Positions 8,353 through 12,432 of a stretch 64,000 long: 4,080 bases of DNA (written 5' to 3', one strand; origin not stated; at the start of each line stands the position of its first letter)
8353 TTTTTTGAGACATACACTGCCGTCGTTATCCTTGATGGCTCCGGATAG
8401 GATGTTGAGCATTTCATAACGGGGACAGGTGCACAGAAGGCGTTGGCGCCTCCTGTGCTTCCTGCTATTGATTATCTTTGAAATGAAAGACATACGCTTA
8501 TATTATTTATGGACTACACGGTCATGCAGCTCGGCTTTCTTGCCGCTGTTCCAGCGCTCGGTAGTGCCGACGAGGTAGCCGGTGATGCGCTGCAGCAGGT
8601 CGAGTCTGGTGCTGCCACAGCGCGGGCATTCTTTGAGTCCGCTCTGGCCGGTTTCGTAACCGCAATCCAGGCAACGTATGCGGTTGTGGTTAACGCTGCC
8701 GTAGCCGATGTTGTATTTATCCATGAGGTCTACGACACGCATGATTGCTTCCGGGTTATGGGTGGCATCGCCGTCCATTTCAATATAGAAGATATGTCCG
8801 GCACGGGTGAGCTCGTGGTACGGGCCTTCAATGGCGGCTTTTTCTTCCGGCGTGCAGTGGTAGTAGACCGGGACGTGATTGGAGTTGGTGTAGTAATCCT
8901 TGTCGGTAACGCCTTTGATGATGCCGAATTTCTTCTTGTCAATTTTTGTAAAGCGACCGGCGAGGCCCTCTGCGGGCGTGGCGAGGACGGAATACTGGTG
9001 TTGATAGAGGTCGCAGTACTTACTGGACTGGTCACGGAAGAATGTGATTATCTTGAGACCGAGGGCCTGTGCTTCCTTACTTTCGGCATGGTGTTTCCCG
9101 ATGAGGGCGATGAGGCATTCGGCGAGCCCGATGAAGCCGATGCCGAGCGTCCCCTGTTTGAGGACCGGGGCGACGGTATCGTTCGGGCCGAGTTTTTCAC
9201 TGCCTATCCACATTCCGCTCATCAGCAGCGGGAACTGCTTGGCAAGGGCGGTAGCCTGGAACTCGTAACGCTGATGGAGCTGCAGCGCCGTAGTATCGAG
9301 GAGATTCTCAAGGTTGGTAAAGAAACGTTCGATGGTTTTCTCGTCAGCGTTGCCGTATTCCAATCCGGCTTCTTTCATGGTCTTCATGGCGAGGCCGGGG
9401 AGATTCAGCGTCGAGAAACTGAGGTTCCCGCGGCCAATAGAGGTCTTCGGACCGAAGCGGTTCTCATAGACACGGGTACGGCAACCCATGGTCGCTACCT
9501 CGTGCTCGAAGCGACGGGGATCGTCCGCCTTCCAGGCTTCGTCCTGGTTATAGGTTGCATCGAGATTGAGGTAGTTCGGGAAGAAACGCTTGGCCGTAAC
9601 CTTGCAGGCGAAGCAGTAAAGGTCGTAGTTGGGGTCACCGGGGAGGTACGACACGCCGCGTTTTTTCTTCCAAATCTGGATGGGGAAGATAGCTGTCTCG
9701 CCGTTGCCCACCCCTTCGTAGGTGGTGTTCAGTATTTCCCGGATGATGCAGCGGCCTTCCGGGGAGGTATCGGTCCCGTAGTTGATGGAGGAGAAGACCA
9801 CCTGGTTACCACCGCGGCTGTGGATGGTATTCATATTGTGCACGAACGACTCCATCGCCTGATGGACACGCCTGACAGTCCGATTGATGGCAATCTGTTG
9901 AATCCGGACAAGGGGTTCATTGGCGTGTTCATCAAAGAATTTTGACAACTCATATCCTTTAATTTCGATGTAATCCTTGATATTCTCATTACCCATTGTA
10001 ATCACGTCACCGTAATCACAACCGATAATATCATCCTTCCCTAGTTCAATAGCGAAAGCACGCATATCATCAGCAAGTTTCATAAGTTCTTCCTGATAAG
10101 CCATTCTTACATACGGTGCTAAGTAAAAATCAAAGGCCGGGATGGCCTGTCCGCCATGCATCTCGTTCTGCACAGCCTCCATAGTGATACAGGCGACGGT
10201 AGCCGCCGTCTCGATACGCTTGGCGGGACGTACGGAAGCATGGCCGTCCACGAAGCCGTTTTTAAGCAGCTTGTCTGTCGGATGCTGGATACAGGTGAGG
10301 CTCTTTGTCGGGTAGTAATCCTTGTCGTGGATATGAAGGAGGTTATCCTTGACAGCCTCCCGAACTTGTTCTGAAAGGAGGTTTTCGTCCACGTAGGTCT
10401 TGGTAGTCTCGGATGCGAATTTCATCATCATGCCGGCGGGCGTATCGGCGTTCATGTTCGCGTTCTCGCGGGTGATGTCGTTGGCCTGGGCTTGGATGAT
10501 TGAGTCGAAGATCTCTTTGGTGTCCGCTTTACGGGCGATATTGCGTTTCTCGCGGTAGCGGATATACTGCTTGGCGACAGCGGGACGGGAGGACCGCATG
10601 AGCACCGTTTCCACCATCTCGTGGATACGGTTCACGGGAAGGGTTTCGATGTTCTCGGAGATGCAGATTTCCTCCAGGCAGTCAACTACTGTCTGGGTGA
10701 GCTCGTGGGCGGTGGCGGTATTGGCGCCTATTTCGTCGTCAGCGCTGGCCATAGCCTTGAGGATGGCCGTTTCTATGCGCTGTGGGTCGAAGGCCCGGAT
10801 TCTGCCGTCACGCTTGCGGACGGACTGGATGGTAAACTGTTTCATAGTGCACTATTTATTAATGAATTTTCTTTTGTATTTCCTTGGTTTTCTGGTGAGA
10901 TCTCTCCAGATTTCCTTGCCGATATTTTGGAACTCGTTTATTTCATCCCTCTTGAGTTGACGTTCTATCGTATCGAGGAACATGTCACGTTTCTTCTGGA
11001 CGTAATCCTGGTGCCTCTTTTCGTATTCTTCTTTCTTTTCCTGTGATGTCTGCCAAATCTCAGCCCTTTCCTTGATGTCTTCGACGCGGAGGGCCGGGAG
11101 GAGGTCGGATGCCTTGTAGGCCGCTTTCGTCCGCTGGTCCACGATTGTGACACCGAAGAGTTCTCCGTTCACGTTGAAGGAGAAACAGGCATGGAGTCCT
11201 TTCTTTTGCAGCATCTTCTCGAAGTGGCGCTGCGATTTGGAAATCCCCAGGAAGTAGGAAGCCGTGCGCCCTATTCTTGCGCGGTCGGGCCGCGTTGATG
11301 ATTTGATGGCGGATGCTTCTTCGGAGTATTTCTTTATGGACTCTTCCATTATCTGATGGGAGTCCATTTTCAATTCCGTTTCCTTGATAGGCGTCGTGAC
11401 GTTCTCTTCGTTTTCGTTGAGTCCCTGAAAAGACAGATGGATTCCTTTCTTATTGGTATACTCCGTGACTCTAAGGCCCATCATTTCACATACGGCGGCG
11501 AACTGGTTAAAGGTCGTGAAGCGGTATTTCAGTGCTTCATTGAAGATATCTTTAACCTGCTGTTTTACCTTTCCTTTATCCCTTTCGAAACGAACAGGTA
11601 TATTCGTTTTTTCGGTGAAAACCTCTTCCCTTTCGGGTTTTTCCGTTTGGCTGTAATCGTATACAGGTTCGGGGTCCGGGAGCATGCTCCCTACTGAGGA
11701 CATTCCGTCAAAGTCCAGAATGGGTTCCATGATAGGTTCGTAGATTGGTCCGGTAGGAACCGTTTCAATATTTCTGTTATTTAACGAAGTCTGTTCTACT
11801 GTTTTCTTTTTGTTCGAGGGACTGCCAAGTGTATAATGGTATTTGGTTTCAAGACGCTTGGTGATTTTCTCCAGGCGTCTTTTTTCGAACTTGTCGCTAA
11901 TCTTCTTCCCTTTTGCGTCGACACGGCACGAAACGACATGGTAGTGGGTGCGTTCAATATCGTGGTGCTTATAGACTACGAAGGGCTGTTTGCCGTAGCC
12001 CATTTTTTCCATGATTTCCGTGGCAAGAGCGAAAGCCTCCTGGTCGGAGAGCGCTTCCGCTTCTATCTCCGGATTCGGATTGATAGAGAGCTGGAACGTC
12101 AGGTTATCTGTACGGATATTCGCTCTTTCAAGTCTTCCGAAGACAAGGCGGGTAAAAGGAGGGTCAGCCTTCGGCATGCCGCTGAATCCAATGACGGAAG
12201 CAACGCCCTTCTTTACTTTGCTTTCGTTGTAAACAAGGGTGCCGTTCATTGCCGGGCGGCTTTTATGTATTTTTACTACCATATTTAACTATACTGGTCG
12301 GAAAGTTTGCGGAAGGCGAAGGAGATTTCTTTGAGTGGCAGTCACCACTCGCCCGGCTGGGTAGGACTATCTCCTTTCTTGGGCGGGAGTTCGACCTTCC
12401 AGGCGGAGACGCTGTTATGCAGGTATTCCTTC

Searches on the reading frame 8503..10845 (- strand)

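Call 12: search_protein_families(library=pfam, proteins=[window:8503-10845:-], max_evalue=0.001)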
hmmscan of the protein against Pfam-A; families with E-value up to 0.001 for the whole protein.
window:8503-10845:- (780 aa): 2 families
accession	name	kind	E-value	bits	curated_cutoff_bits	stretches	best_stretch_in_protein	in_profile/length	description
PF13597.11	NRDD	-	2.1e-189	631.2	26.2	1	127-779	1-562/562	Anaerobic ribonucleoside-triphosphate reductase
PF03477.21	ATP-cone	-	2.6e-19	70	25.8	1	8-102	2-87/88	ATP cone domain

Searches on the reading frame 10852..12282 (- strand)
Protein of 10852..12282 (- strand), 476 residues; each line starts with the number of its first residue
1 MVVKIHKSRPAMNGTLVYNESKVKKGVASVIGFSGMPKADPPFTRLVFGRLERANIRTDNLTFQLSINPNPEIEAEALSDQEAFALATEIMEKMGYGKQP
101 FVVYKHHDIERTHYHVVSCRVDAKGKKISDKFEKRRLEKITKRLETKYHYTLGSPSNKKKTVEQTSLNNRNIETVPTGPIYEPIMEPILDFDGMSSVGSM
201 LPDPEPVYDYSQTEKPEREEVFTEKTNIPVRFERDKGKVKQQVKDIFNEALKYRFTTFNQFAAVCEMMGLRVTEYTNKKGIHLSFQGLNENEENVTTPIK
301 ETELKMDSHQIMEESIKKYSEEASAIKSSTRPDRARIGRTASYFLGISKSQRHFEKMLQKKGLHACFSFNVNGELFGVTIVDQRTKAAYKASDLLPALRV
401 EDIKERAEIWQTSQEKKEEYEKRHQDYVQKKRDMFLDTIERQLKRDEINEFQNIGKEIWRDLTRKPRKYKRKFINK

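Call 12: search_protein_families(library=pfam, proteins=[window:10852-12282:-], max_evalue=0.001)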
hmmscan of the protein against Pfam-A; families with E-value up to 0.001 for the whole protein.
window:10852-12282:- (476 aa): 1 family
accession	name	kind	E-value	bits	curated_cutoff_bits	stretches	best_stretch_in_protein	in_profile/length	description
PF03432.20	Relaxase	-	1.7e-23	83.8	24.6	1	18-149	1-131/132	MobA/VirD2-like, nuclease domain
